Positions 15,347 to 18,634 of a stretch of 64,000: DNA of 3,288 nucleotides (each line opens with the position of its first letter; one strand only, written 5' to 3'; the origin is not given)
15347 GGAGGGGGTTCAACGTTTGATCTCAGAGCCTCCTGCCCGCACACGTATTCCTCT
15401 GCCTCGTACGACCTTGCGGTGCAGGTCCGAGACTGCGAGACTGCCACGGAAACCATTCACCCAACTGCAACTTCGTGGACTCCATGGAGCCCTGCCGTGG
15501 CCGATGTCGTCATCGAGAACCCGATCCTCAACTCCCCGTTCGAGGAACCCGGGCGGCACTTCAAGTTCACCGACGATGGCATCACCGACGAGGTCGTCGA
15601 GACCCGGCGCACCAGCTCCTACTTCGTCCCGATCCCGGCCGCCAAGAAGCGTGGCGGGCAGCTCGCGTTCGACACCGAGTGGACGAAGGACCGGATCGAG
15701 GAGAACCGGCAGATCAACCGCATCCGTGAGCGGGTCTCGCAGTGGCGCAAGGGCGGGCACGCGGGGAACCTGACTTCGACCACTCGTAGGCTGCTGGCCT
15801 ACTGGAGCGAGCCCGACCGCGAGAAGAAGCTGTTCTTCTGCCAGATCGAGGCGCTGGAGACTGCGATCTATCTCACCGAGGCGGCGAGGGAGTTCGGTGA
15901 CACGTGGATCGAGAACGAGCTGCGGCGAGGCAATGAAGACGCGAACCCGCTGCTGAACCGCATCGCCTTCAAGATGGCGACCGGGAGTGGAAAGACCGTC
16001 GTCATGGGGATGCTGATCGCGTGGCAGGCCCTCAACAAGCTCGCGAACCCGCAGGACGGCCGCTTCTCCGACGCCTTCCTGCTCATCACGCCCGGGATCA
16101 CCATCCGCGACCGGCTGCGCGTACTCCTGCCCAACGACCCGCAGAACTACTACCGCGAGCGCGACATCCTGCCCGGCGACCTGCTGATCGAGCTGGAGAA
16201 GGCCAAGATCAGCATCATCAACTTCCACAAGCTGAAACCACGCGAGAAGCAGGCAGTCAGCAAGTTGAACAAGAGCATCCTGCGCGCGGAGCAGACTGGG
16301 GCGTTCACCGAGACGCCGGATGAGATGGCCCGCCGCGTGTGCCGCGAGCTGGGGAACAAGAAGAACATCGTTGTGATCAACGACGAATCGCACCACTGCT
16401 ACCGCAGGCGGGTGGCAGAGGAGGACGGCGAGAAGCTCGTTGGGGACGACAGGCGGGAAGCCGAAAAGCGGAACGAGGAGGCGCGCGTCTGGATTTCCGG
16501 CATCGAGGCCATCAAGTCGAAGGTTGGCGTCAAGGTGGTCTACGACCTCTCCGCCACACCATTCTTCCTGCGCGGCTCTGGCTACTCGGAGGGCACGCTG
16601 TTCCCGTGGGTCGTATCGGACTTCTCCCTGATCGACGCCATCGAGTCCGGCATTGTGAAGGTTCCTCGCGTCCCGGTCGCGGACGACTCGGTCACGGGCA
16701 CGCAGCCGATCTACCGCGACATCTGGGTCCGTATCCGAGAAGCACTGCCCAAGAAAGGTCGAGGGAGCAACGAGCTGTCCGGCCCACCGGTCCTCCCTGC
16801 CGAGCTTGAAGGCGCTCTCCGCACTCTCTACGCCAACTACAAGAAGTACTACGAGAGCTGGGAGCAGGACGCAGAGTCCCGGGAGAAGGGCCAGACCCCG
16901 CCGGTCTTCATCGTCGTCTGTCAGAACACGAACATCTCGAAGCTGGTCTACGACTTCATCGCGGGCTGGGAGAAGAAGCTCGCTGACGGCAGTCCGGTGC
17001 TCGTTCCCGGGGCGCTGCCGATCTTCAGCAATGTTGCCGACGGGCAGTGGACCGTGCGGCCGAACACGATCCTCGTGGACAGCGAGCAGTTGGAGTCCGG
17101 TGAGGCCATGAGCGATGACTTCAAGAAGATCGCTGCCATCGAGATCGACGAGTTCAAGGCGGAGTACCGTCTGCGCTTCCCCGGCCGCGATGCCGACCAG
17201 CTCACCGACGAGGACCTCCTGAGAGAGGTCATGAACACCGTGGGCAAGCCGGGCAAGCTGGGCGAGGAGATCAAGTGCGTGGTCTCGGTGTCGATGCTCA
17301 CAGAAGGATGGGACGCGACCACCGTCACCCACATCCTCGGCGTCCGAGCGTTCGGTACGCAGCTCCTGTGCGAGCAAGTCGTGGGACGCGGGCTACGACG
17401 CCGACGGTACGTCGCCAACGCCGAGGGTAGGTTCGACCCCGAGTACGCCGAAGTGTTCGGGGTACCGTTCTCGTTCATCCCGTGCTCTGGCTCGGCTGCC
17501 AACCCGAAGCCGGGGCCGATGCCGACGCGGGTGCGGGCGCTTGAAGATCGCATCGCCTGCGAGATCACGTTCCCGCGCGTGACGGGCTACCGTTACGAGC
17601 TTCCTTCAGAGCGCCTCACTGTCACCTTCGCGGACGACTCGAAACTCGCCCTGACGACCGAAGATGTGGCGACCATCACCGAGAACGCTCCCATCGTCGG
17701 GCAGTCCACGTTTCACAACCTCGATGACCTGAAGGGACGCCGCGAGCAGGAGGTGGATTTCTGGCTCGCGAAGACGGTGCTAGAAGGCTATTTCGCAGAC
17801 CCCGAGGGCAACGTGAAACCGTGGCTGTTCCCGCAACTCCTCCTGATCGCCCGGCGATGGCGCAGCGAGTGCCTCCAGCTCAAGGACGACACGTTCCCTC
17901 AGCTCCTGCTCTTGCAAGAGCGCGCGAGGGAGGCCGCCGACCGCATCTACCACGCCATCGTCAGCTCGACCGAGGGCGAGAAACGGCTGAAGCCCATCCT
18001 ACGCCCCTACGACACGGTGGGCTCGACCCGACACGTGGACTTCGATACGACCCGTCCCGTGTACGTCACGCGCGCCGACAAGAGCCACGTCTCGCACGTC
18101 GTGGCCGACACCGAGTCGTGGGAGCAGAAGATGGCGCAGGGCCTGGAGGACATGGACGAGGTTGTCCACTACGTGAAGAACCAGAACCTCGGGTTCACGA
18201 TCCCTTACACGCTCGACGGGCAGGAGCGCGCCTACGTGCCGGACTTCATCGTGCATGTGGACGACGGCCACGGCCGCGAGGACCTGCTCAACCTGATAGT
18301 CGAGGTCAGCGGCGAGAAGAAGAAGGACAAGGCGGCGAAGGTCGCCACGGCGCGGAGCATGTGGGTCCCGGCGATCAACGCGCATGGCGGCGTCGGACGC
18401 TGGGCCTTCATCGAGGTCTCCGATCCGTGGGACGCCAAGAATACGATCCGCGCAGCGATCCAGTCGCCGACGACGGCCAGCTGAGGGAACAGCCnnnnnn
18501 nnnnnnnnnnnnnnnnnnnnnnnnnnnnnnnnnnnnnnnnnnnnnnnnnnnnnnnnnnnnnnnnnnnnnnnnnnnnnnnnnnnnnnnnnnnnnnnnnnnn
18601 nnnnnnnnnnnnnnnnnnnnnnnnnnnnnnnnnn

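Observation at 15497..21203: Type III-like R-M pair in inverted (res-then-mod) order with an unusually long, AT-hook-bearing methyltransferase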

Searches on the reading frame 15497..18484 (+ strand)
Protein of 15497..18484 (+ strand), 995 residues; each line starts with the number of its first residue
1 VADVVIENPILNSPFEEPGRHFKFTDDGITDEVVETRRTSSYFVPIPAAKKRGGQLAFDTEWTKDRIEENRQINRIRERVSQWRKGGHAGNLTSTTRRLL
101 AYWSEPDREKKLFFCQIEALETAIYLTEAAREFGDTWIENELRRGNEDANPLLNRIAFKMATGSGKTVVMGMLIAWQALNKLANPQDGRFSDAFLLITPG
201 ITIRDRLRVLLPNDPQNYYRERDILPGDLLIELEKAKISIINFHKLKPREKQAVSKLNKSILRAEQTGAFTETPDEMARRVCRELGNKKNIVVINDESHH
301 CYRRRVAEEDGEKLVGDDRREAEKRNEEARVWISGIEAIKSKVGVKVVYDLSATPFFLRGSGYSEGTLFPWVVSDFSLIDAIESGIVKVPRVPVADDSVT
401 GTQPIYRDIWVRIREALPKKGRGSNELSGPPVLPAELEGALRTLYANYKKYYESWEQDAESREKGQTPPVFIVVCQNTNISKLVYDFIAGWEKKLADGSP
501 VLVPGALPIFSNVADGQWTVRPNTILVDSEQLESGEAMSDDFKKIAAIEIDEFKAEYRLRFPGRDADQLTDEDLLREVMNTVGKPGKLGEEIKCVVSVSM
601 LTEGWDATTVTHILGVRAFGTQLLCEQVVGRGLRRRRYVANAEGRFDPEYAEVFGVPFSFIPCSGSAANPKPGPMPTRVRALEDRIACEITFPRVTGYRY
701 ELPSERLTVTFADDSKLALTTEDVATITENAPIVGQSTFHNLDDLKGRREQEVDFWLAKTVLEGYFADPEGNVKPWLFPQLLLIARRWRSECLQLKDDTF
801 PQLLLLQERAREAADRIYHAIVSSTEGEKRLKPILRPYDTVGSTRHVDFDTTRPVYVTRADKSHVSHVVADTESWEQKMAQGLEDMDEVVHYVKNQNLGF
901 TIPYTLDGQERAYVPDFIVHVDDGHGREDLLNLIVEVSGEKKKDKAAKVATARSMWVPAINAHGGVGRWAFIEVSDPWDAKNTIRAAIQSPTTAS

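Call 7: search_protein_families(library=pfam, proteins=[window:15497-18484:+], max_evalue=0.01)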
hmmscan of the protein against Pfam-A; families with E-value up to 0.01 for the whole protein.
window:15497-18484:+ (995 aa): 3 families
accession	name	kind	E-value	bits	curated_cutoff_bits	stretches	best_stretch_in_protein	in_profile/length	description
PF04851.21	ResIII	-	1.7e-10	41.5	22.5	1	116-355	8-162/164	Type III restriction enzyme, res subunit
PF19778.5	RE_endonuc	-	0.0014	18.9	23.4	1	863-946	3-79/108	Endonuclease domain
PF08722.17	Tn7_TnsA-like_N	-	0.0031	18.5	26.5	0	890-956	4-73/85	TnsA-like endonuclease N terminal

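Call 8: search_protein_families(library=padloc, proteins=[window:15497-18484:+], max_evalue=0.01)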
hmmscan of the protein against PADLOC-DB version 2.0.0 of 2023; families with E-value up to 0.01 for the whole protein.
window:15497-18484:+ (995 aa): 4 families
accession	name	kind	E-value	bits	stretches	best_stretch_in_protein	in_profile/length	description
PDLC03648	REase_III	-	4.8e-10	36.2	1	546-635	267-354/871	Type III restriction enzyme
PDLC03647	REase_III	-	2.5e-05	20.6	1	589-634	504-549/989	Type III restriction enzyme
PDLC03651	REase_III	-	0.00016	17.9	1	124-184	40-97/873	Type III restriction enzyme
PDLC03649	REase_III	-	0.0075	12.2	0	595-634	498-537/973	Type III restriction enzyme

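Call 9: search_protein_families(library=ncbifam, proteins=[window:15497-18484:+], max_evalue=0.01)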
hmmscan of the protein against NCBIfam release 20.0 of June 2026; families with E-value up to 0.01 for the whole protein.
window:15497-18484:+ (995 aa): 4 families
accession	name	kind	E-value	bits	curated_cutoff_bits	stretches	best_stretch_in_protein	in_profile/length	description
NF046055.1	restr_BPTD_3080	equivalog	0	1199.1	800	1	6-987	1-969/970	BPTD_3080 family restriction endonuclease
NF053632.1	heli_RadD_YejH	equivalog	0.00021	19.7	720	1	591-635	298-342/573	DNA repair helicase RadD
NF012027.0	PRK15483.1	equivalog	0.00027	19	564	0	600-634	510-544/986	type III restriction-modification system endonuclease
NF033179.1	TnsA_like_Actin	subfamily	0.0035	16.9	110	1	872-944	42-106/212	TnsA-like heteromeric transposase endonuclease subunit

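Call 20: search_solved_structures(query=window:15497-18484:+, max_evalue=0.01)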
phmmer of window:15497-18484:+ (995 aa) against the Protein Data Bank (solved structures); distinct sequences matched with E-value up to 0.01: 0.

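Call 41: search_solved_structures(query=A4, max_evalue=1)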
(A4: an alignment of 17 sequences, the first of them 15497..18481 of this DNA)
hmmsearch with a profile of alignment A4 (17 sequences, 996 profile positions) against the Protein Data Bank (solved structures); distinct sequences matched with E-value up to 1: 3.
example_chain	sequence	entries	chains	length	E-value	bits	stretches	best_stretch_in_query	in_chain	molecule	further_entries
6jde_B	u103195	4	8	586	0.61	11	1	589-633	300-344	Putative DNA repair helicase RadD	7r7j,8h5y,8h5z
3h1t_A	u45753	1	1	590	0.69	10.8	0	143-178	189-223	Type I site-specific restriction-modification system, R (Restriction) subunit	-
2y75_A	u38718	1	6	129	0.84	10.5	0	378-415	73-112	HTH-TYPE TRANSCRIPTIONAL REGULATOR CYMR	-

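Call 44: search_dna_similar(query=window:15497-18481:+, collection=plasmids, mode=protein, max_rows=15)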
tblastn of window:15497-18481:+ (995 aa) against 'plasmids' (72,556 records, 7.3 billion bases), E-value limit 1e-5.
Records with a match: 49; places in all: 51; records where one place covers at least 80% of the query: 38.
Best place of each record, by identity: 60-80% 5; <60% 44.
By first word of the organism name: Rhizobium 4; Pseudomonas 4; Rhodococcus 4; Shinella 4; Sphingobium 4; Methylibium 2; Sphingomonas 2; Agrobacterium 2; Planktothrix 2; Paenarthrobacter 2; and 18 more.
By predicted mobility (MOB-suite, as given by PLSDB): non-mobilizable 21; conjugative 17; mobilizable 11.
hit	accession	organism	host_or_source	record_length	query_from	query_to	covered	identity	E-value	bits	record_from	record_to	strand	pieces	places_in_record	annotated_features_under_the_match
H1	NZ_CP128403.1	Candidatus Chlorohelix allophototropha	Single colony of Candidatus Chlorohelix ...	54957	1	989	99%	68.2%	0e+0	1287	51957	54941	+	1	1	BPTD_3080 family restriction endonuclease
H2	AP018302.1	Fischerella sp. NIES-4106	-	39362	1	990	99%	65.9%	0e+0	1266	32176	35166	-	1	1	type III restriction-modification enzyme, R/helicase subunit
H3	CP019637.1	Nostocales cyanobacterium HT-58-2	mixed culture,Nan Madol, Pohnpei soil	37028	1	995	100%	64.3%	0e+0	1236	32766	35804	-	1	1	restriction endonuclease subunit R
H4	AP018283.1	Chondrocystis sp. NIES-4102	-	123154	1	995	100%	63.4%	0e+0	1209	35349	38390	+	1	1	type III restriction-modification enzyme, R/helicase subunit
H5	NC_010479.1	Picosynechococcus sp. PCC 7002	-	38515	1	990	99%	63.1%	0e+0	1226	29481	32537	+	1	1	BPTD_3080 family restriction endonuclease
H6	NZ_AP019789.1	Methylomagnum ishizawai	-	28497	6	990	99%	57.1%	0e+0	1016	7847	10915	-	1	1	BPTD_3080 family restriction endonuclease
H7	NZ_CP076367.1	Gemmobacter fulvus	cell culture,Anabaena culture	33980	1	975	98%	48.1%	0e+0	796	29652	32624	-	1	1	BPTD_3080 family restriction endonuclease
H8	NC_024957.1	Methylibium sp. T29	water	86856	1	990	99%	46.8%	0e+0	773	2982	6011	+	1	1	BPTD_3080 family restriction endonuclease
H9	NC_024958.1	Methylibium sp. T29-B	water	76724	1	990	99%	46.8%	0e+0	772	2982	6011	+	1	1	BPTD_3080 family restriction endonuclease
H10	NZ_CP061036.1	Sphingomonas aliaeris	whole organism,Pork steak,pork steak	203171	1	989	99%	46.7%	0e+0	764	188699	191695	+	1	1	BPTD_3080 family restriction endonuclease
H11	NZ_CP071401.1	Rhizobium leguminosarum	lentil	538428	7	976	97%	47.4%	0e+0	750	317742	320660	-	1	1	BPTD_3080 family restriction endonuclease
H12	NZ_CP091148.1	Pseudomonas avellanae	hazelnut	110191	1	982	99%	46.0%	0e+0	778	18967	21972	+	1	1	BPTD_3080 family restriction endonuclease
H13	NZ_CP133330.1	Rhodococcus sp. DN22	-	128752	5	989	99%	45.8%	0e+0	778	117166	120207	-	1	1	BPTD_3080 family restriction endonuclease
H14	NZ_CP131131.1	Shinella zoogloeoides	isolate,Activated charcoal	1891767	9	976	97%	46.4%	0e+0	786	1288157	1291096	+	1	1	none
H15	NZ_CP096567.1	Rhodococcus qingshengii JCM 15477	sandy loam,soil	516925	6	989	99%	45.6%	0e+0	778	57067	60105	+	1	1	BPTD_3080 family restriction endonuclease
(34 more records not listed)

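Call 45: get_annotated_region(hit=H5, flank=6000)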
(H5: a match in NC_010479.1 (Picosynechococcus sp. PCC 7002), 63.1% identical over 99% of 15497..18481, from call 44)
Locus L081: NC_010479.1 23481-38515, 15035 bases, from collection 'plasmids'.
description: Picosynechococcus sp. PCC 7002 plasmid pAQ5, complete sequence
organism: Picosynechococcus sp. PCC 7002 (NCBI taxid 32049)
taxonomy: Bacteria; Cyanobacteriota; Cyanophyceae; Chroococcales; Geminocystaceae; Picosynechococcus; Picosynechococcus sp. PCC 7002
host: -; source: -; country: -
typing (MOB-suite, as given by PLSDB): non-mobilizable
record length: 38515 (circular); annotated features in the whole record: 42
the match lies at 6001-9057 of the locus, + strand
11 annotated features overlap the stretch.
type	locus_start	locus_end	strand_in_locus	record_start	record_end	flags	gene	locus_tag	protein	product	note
CDS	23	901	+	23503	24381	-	-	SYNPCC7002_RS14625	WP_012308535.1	class I SAM-dependent methyltransferase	-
CDS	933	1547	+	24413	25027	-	-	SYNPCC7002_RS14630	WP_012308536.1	alpha-ketoglutarate-dependent dioxygenase AlkB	-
CDS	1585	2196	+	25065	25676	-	-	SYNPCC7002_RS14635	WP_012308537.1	hypothetical protein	-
CDS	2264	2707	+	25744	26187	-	-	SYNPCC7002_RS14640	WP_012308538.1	hypothetical protein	-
CDS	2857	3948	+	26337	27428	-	-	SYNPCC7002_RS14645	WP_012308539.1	hypothetical protein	-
CDS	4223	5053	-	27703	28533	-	-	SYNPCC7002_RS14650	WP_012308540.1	Abi family protein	-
CDS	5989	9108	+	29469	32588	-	-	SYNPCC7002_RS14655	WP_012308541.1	BPTD_3080 family restriction endonuclease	-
CDS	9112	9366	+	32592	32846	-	-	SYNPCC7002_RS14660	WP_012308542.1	UPF0175 family protein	-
CDS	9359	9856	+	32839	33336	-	-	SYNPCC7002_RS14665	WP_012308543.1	DUF3368 domain-containing protein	-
CDS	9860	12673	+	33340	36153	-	-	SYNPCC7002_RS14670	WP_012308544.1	site-specific DNA-methyltransferase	GO:0009307 - DNA restriction-modification system [Evidence IEA]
CDS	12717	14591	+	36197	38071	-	-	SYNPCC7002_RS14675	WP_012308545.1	hypothetical protein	-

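Call 64: search_protein_families(library=pfam, alignment_id=A4, max_evalue=0.05)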
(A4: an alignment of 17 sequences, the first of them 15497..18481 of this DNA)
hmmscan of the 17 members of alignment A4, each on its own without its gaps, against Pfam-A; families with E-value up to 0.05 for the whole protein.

A. member 1, window:15497-18481:+ (995 aa): 3 families
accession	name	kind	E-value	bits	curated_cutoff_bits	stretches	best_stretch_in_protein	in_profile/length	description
PF04851.21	ResIII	-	1.7e-10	41.5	22.5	1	116-355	8-162/164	Type III restriction enzyme, res subunit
PF19778.5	RE_endonuc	-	0.0014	18.9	23.4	1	863-946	3-79/108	Endonuclease domain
PF08722.17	Tn7_TnsA-like_N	-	0.0031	18.5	26.5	1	890-956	4-73/85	TnsA-like endonuclease N terminal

B. families by the number of members that match (of 17 scanned): 9 families
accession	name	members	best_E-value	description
PF04851.21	ResIII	17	1.2e-12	Type III restriction enzyme, res subunit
PF19778.5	RE_endonuc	12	0.00044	Endonuclease domain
PF13401.12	AAA_22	12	0.0017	AAA domain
PF08722.17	Tn7_TnsA-like_N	9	0.0031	TnsA-like endonuclease N terminal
PF18766.7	SWI2_SNF2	8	0.00018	SWI2/SNF2 ATPase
PF00270.35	DEAD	3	0.0023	DEAD/DEAH box helicase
PF08890.17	Phage_TAC_5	1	0.015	Phage XkdN-like tail assembly chaperone protein, TAC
PF05707.18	Zot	1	0.032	Zonular occludens toxin (Zot)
PF19537.4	DUF6061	1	0.041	Family of unknown function (DUF6061)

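Call 80: get_annotated_region(hit=H12, flank=7000)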
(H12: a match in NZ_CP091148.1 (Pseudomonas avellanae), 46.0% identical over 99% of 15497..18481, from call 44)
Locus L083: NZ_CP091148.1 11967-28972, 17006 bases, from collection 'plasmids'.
description: Pseudomonas avellanae strain NCPPB 4222 plasmid p1NCPPB4222, complete sequence
organism: Pseudomonas avellanae (NCBI taxid 46257)
taxonomy: Bacteria; Pseudomonadota; Gammaproteobacteria; Pseudomonadales; Pseudomonadaceae; Pseudomonas; Pseudomonas avellanae
host: -; source: hazelnut; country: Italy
typing (MOB-suite, as given by PLSDB): conjugative; replicon rep_cluster_283; relaxase MOBP; mating-pair formation MPF_I
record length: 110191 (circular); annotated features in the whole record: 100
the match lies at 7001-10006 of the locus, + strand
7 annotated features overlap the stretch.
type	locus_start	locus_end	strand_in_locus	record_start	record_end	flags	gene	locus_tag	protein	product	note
CDS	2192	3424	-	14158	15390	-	-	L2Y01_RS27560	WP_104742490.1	IS91 family transposase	-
CDS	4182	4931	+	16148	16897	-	-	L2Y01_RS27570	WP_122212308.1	IS5 family transposase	-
CDS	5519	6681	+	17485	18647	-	-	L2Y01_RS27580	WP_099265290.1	IS3 family transposase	-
CDS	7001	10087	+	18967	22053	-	-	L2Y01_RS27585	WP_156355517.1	BPTD_3080 family restriction endonuclease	-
CDS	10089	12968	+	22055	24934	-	-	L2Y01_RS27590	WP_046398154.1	site-specific DNA-methyltransferase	GO:0009307 - DNA restriction-modification system [Evidence IEA]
CDS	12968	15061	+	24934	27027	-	-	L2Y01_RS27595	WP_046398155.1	3'-5' exonuclease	-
CDS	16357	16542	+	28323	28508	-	-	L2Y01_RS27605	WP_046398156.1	hypothetical protein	-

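Call 81: get_annotated_region(hit=H13, flank=7000)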
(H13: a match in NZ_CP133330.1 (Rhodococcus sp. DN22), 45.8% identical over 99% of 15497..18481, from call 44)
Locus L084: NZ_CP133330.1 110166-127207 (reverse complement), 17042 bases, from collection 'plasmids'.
description: Rhodococcus sp. DN22 strain strain DN22 plasmid p4, complete sequence
organism: Rhodococcus sp. DN22 (NCBI taxid 357684)
taxonomy: Bacteria; Actinomycetota; Actinomycetes; Mycobacteriales; Nocardiaceae; Rhodococcus; Rhodococcus sp. DN22
host: -; source: -; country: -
typing (MOB-suite, as given by PLSDB): mobilizable; relaxase MOBP
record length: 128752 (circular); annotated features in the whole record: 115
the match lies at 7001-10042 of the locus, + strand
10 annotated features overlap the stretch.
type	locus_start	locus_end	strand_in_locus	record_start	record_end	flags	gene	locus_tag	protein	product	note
CDS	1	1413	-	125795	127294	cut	-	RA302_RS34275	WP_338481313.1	AAA family ATPase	-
CDS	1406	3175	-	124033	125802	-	-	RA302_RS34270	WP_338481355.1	ATP-binding protein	-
CDS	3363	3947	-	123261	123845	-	-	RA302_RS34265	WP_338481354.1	TIGR02391 family protein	-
CDS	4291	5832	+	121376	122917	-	istA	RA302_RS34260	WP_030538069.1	IS21-like element IS1415 family transposase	GO:0006313 - DNA transposition [Evidence IEA]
CDS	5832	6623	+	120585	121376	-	istB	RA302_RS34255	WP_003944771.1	IS21-like element IS1415 family helper ATPase IstB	-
CDS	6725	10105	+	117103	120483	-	-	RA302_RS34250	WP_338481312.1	BPTD_3080 family restriction endonuclease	-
CDS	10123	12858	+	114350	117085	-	-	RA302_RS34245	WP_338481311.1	site-specific DNA-methyltransferase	GO:0009307 - DNA restriction-modification system [Evidence IEA]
CDS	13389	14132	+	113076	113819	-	-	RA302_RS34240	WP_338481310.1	DUF4839 domain-containing protein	-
CDS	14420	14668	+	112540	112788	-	-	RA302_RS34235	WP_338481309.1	hypothetical protein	-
CDS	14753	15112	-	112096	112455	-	-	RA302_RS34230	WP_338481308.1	Lsr2 family protein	-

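Call 86: find_homologous_proteins(query=L083:7001-10084:+)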
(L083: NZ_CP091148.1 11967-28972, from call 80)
Query L083:7001-10084:+ (1028 aa): 8000 proteins with E <= 0.001 among 8000 candidates; the best 120 are listed.
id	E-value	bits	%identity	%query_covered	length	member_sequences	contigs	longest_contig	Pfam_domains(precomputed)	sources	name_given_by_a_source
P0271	0.0e+0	2216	91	100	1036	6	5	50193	PF04851.22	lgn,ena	-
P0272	0.0e+0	2215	92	100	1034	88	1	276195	PF04851.22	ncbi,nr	ncbi:type III restriction enzyme [Xanthomonas translucens]|nr:type III restriction enzyme [Xanthomon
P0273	0.0e+0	2214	92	100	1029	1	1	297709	PF04851.22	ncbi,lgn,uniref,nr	ncbi:restriction endonuclease [Burkholderia sp. AU31280]|uniref:BPTD_3080 family restriction endonuc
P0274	0.0e+0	2206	91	100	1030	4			PF04851.22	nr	nr:DEAD/DEAH box helicase family protein [Cupriavidus gilardii]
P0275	0.0e+0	2203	91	100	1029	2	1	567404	PF04851.22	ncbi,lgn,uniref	ncbi:BPTD_3080 family restriction endonuclease [Burkholderia pyrrocinia]|uniref:BPTD_3080 family res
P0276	0.0e+0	2197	91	100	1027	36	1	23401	PF04851.22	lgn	-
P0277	0.0e+0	2196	91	100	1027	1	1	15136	PF04851.22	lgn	-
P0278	0.0e+0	2196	91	100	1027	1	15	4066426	PF04851.22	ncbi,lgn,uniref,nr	ncbi:BPTD_3080 family restriction endonuclease [Burkholderia pseudomallei]|uniref:BPTD_3080 family r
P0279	0.0e+0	2192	91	100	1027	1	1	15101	PF04851.22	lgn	-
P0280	0.0e+0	2188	91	99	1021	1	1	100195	PF04851.22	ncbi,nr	ncbi:MAG: DEAD/DEAH box helicase family protein [Nitrosomonas sp.]|nr:DEAD/DEAH box helicase family 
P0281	0.0e+0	2183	91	100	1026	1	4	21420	PF04851.22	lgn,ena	-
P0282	0.0e+0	2169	90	100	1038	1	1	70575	PF04851.22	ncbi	-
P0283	0.0e+0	2167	90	100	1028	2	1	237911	PF04851.22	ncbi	ncbi:BPTD_3080 family restriction endonuclease [Advenella kashmirensis]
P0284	0.0e+0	2161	90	100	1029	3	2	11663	PF04851.22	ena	-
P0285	0.0e+0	2160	90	100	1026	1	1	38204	PF04851.22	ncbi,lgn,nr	ncbi:MAG: DEAD/DEAH box helicase family protein [Alcaligenaceae bacterium]|nr:DEAD/DEAH box helicase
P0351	0.0e+0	1787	75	100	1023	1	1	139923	PF19778.6,PF04851.22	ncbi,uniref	ncbi:BPTD_3080 family restriction endonuclease [Rudaea sp.]|uniref:BPTD_3080 family restriction endo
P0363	0.0e+0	1755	73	100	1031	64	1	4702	PF19778.6,PF04851.22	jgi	jgi:type III restriction enzyme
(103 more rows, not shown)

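Call 89: search_solved_structures(query=A7, max_evalue=10)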
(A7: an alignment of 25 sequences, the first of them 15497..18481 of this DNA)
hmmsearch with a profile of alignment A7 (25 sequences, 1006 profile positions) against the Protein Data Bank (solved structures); distinct sequences matched with E-value up to 10: 1.
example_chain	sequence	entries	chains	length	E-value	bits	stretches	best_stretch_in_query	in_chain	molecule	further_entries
6jde_B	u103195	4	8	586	0.27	12.1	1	594-637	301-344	Putative DNA repair helicase RadD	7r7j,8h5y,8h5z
